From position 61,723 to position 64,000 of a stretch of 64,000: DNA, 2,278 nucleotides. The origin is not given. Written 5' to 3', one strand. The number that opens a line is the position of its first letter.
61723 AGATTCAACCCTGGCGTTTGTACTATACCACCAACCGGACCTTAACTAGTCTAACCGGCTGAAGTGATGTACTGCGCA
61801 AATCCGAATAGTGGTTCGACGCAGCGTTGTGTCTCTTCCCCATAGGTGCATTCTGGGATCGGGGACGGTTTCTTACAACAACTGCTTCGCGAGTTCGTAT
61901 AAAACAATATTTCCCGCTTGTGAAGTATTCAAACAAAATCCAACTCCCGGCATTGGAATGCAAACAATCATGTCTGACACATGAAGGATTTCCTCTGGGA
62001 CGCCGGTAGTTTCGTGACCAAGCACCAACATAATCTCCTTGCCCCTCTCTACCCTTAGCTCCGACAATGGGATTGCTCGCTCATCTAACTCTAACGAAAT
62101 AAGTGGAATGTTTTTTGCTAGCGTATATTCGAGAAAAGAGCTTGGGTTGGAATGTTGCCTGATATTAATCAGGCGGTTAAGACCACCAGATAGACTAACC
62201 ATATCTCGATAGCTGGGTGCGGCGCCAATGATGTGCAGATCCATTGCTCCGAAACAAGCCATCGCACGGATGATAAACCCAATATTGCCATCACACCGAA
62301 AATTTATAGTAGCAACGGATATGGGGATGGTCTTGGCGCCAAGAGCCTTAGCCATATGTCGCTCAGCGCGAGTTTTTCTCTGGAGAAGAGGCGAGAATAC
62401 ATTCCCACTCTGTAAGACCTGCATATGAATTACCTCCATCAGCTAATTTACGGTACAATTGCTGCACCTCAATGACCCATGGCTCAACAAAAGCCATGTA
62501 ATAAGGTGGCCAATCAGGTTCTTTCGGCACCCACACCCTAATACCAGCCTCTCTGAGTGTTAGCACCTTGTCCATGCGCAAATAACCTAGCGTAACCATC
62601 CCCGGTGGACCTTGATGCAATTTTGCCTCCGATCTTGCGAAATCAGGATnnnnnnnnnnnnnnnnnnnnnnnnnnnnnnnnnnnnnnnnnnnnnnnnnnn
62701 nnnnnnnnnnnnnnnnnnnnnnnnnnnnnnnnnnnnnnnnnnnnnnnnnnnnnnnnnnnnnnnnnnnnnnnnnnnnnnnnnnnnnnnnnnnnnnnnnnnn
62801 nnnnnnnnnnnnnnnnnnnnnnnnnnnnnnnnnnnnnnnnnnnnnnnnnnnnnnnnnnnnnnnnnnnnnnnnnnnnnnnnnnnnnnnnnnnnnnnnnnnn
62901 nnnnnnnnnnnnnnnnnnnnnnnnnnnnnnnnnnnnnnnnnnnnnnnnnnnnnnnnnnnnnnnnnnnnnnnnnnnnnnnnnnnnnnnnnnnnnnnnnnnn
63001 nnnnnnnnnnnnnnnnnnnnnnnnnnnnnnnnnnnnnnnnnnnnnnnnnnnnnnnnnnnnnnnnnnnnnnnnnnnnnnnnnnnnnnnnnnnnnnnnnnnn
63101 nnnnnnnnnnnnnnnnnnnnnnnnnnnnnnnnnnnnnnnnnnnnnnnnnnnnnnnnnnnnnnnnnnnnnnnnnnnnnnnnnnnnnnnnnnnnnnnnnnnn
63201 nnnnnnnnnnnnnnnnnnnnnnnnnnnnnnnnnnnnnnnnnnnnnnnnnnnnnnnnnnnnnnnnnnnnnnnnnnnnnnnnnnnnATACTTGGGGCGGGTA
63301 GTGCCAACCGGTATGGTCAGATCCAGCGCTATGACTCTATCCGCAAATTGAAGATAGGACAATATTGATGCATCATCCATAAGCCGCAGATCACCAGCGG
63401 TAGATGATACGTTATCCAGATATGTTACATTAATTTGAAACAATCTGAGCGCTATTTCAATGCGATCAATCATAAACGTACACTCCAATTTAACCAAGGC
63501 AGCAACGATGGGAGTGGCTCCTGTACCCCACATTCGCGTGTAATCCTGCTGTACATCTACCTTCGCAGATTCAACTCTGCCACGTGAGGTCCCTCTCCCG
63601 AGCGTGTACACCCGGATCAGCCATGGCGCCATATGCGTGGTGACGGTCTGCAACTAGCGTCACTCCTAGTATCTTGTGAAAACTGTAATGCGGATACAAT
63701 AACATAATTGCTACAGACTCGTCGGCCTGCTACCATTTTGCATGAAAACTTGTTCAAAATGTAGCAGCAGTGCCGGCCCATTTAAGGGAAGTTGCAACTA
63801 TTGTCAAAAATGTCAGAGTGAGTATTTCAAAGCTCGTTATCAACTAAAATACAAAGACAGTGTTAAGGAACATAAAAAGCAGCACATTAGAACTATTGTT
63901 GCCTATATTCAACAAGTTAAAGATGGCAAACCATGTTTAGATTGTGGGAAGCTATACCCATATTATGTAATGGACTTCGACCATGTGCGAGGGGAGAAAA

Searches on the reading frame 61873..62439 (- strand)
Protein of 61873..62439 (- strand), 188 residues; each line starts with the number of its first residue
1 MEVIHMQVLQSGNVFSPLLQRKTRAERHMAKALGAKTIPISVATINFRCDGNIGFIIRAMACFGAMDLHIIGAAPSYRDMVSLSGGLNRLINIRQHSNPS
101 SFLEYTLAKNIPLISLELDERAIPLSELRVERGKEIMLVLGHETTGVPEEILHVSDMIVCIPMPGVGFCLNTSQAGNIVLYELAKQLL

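Call 14: search_protein_families(library=pfam, proteins=[window:61876-62439:-], max_evalue=0.01)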
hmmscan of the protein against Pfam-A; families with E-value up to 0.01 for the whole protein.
window:61876-62439:- (188 aa): 1 family
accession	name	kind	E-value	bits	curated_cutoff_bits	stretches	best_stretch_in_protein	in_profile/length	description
PF00588.24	SpoU_methylase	-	1.7e-24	87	29.7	1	41-181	3-142/142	SpoU rRNA Methylase family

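Call 15: search_protein_families(library=phrogs, proteins=[window:61876-62439:-], max_evalue=0.01)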
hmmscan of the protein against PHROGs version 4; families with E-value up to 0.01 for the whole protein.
window:61876-62439:- (188 aa): 0 families

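Call 16: find_related_loci(query=window:61876-62439:-, collection=viral_contigs, flank=4000)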
Query window:61876-62439:- (188 aa) in viral_contigs; peptide patterns used: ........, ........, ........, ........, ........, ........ (x = any residue, [..] = any of these).
9 stretches matched a pattern; 1 encode a relative of the query (tblastn E <= 1e-3); 1 distinct loci.
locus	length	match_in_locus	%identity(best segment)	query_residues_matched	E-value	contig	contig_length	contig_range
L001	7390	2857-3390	37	8-186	2e-37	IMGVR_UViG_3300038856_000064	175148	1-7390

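Call 22: find_encoding_contigs(protein=window:61873-62439:-, flank=5000, max_places=10)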
Protein window:61873-62439:- (188 aa): no gene with exactly this product is on record in the collection.

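Call 51: find_homologous_proteins(query=window:61876-62439:-, max_evalue=1e-15)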
Query window:61876-62439:- (188 aa): 249 proteins with E <= 1e-15 among 329 candidates; the best 120 are listed.
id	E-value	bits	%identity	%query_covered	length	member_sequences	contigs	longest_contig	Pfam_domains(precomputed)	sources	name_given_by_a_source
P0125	2.6e-114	397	100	97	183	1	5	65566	PF00588.25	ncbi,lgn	-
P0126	4.2e-96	338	84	97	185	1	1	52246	PF00588.25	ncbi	-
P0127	3.3e-69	250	63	94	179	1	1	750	PF00588.25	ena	-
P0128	2.0e-67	244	65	89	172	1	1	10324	PF00588.25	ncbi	-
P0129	1.3e-64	235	64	89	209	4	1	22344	PF00588.25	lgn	-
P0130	4.5e-64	233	63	88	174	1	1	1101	PF00588.25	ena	-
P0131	7.6e-64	233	60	89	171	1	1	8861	PF00588.25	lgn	-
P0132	2.5e-60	221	63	85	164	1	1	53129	PF00588.25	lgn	-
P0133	3.5e-50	188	51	91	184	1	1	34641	PF00588.25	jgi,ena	jgi:tRNA G18 (ribose-2'-O)-methylase SpoU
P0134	8.6e-49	184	51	90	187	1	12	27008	PF00588.25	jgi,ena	jgi:tRNA G18 (ribose-2'-O)-methylase SpoU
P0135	2.1e-48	182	55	90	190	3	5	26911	PF00588.25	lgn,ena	-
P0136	6.9e-48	181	50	91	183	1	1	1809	PF00588.25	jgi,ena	-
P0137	7.5e-48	181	53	90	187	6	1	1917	PF00588.25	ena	-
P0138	5.5e-47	178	51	90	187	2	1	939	PF00588.25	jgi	-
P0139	4.4e-46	175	53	90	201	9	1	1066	PF00588.25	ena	-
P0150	5.1e-45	171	51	90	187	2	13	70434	PF00588.25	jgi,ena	jgi:tRNA G18 (ribose-2'-O)-methylase SpoU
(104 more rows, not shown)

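Call 52: find_encoding_contigs(protein=P0126, flank=5000, max_places=3)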
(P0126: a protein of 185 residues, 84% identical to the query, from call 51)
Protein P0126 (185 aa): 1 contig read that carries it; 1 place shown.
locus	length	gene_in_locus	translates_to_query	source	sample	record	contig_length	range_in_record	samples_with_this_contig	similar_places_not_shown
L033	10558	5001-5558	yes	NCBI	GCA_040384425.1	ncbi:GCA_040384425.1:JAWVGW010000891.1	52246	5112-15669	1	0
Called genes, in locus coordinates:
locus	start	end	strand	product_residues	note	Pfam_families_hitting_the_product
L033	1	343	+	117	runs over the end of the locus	-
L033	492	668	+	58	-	-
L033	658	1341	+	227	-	-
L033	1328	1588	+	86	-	-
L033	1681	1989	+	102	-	-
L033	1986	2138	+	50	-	-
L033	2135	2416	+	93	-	-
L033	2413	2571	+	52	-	-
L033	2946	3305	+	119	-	-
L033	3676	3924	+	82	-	-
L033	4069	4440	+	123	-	PF11645:PDDEXK_5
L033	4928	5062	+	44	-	-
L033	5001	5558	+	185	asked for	PF00588:SpoU_methylase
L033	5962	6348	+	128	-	PF21866:DUF6915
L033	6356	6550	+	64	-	-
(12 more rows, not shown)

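Call 53: find_encoding_contigs(protein=P0129, flank=5000, max_places=4)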
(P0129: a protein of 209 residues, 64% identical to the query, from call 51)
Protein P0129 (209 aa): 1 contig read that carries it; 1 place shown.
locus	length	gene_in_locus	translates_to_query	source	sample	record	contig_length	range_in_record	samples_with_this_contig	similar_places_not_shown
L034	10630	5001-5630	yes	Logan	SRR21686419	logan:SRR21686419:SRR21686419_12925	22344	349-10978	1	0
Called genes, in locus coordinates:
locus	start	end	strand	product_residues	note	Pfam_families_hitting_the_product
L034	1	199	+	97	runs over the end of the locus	-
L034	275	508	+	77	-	-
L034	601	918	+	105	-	-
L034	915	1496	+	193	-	PF06941:NT5C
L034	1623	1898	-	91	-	-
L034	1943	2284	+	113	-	-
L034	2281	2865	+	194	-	-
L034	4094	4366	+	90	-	-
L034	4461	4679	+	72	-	-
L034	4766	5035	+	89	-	-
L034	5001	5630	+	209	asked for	PF00588:SpoU_methylase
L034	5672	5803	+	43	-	-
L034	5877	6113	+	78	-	-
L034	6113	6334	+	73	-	-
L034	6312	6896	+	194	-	-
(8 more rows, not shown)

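Call 54: find_encoding_contigs(protein=P0131, flank=5000, max_places=3)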
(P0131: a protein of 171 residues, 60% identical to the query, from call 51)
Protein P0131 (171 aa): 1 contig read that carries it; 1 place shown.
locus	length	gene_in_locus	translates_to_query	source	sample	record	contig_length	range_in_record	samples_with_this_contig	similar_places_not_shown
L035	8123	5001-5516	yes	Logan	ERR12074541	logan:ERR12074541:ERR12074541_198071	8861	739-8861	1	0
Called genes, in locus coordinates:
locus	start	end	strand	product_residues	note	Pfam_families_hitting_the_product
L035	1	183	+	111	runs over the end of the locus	-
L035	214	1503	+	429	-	-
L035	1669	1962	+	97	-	-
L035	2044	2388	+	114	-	-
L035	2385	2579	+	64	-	-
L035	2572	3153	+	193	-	PF06941:NT5C (weak)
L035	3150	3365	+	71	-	-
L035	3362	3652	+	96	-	PF06419:COG6_N (weak)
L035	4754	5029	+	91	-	-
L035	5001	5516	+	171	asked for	PF00588:SpoU_methylase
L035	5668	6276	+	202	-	-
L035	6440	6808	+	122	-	PF21866:DUF6915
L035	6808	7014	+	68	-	-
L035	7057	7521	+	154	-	-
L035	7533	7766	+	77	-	-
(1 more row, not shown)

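Call 80: find_encoding_contigs(protein=P0150, flank=4000, max_places=4)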
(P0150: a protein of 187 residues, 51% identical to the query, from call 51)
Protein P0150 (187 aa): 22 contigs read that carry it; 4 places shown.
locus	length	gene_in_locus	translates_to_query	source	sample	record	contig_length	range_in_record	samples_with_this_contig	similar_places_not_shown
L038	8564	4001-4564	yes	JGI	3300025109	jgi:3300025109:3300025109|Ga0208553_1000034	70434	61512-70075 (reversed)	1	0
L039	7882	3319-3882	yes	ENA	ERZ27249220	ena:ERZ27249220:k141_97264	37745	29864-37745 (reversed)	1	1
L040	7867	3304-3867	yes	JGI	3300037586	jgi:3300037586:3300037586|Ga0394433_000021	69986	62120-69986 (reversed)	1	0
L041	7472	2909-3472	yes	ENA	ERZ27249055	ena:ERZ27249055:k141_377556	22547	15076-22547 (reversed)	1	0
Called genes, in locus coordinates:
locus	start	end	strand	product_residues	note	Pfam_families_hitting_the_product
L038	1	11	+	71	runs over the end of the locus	-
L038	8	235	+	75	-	PF02037:SAP (faint), PF07498:Rho_N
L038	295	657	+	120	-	-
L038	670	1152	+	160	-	-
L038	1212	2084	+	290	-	-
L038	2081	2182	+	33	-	-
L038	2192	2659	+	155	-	PF01467:CTP_transf_like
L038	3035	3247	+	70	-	-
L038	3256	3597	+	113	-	-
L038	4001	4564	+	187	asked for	PF00588:SpoU_methylase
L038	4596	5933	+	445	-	PF13638:PIN_4, PF02562:PhoH, PF13604:AAA_30 (faint), PF13245:AAA_19 (faint)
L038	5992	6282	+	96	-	-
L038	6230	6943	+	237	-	-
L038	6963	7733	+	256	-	PF12705:PDDEXK_1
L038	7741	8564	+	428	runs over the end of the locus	PF20706:GT4-conflict, PF00534:Glycos_transf_1, PF13692:Glyco_trans_1_4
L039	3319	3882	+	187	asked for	PF00588:SpoU_methylase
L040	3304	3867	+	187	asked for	PF00588:SpoU_methylase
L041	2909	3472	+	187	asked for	PF00588:SpoU_methylase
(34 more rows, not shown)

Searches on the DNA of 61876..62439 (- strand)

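Call 20: search_rna_families(source=L001, threshold=evalue, max_evalue=1)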
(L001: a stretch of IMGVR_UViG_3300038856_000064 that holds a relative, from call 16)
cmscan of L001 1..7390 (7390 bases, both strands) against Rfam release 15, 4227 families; matches with E-value up to 1: 5.
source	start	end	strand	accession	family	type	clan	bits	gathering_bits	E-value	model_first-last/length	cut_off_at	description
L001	1373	1457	+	RF00005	tRNA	Gene; tRNA;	CL00001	58.8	29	4.4e-11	1-71/71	no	tRNA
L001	3425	3493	+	RF00005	tRNA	Gene; tRNA;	CL00001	44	29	5.1e-07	1-71/71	no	tRNA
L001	311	437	+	RF00005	tRNA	Gene; tRNA;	CL00001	43.9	29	5.6e-07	1-71/71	no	tRNA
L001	1956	2028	+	RF00005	tRNA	Gene; tRNA;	CL00001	38.4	29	1.8e-05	1-71/71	no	tRNA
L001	3524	3592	+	RF02509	PYLIS_2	Cis-reg;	-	20.7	36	0.26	1-100/100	no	Pyrrolysine insertion sequence mtbB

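Call 105: search_dna_similar(query=L035:3849-4165:+, collection=phages, mode=distant, max_evalue=0.01, max_rows=10)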
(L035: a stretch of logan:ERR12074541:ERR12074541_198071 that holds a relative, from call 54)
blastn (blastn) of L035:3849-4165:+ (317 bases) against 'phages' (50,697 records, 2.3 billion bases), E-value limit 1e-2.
No match.

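Call 106: search_with_rna_model(model_id=R1, sources=[L001, L008, L010, L026, L027, L028, L033, L034, L035, L036, L037, L038], max_evalue=1)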
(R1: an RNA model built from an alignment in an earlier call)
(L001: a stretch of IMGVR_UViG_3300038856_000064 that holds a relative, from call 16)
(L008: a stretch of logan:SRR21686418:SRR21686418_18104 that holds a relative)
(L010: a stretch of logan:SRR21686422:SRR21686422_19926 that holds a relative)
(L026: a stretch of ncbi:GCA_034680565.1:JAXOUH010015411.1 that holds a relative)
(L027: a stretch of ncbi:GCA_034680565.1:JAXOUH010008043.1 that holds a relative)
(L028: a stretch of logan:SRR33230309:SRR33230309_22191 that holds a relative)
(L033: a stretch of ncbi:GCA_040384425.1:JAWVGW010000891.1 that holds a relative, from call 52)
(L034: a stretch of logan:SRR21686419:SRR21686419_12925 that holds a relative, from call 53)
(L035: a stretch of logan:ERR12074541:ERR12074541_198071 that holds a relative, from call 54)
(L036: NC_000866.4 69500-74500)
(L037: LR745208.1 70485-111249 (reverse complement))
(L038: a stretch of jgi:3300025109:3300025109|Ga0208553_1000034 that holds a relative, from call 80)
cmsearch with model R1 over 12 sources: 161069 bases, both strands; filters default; matches with E-value up to 1: 10.
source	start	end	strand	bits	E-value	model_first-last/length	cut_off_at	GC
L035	3885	4015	+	139.5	5.1e-42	1-132/132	no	0.5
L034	3340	3471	+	133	5.8e-40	1-132/132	no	0.47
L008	2446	2577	+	132.9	6.1e-40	1-132/132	no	0.48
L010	2067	2195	+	130.5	3.6e-39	1-132/132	no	0.48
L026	4470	4600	+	124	4.1e-37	1-132/132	no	0.57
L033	3310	3437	+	110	1.2e-32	1-132/132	no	0.58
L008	4595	4721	+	29.6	3.5e-07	1-132/132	no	0.54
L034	5490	5616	+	28.1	1e-06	1-132/132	no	0.55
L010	3431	3551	+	25.7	6.1e-06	1-132/132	no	0.52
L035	5481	5611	+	15.2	0.014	1-132/132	no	0.54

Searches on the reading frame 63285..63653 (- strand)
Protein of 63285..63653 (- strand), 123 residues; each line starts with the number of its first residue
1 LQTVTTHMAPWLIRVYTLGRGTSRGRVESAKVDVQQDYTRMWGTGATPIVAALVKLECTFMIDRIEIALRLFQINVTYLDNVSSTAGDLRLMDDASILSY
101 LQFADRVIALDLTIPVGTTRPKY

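Call 14: search_protein_families(library=pfam, proteins=[window:63285-63653:-], max_evalue=0.01)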
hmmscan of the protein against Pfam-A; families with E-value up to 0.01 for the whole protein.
window:63285-63653:- (123 aa): 0 families

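Call 15: search_protein_families(library=phrogs, proteins=[window:63285-63653:-], max_evalue=0.01)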
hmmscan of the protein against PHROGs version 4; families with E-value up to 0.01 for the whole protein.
window:63285-63653:- (123 aa): 0 families

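Call 17: find_related_loci(query=window:63285-63653:-, collection=viral_contigs, flank=4000)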
Query window:63285-63653:- (123 aa) in viral_contigs; peptide patterns used: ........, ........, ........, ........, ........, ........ (x = any residue, [..] = any of these).
10 stretches matched a pattern, but none encodes a relative of the query by tblastn (E <= 1e-3).

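Call 34: search_protein_representatives(protein=window:63285-63653:-)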
Query: 123 residues. Proteins with E-value up to 0.001 (for the whole library): 4; up to 1e-10: 1; up to 1e-30: 1. The best 4 are listed.
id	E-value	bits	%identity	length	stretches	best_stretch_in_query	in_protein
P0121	7.6e-31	123.0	100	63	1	61-123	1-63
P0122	5.6e-06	42.9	28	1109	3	33-80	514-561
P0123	3.3e-05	40.4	27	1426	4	29-87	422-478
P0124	9.3e-05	39.0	25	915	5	7-42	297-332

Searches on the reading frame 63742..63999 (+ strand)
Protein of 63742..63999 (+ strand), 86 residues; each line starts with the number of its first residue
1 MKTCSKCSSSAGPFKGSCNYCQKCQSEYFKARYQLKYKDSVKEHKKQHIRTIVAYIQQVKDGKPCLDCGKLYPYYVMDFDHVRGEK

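Call 14: search_protein_families(library=pfam, proteins=[window:63742-63999:+], max_evalue=0.01)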
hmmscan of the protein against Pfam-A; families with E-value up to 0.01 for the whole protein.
window:63742-63999:+ (86 aa): 1 family
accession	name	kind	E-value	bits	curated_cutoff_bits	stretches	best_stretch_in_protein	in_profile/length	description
PF03302.18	VSP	-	0.0046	16.3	31.4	1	2-77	284-354/397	Giardia variant-specific surface protein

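Call 15: search_protein_families(library=phrogs, proteins=[window:63742-63999:+], max_evalue=0.01)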
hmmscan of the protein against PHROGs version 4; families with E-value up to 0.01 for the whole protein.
window:63742-63999:+ (86 aa): 2 families
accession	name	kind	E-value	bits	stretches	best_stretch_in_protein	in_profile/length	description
phrog_2255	-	DNA, RNA and nucleotide metabolism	3.7e-10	40.6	1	1-85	53-133/211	HNH endonuclease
phrog_3106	-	DNA, RNA and nucleotide metabolism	1.2e-08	35.9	1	19-85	114-184/252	HNH endonuclease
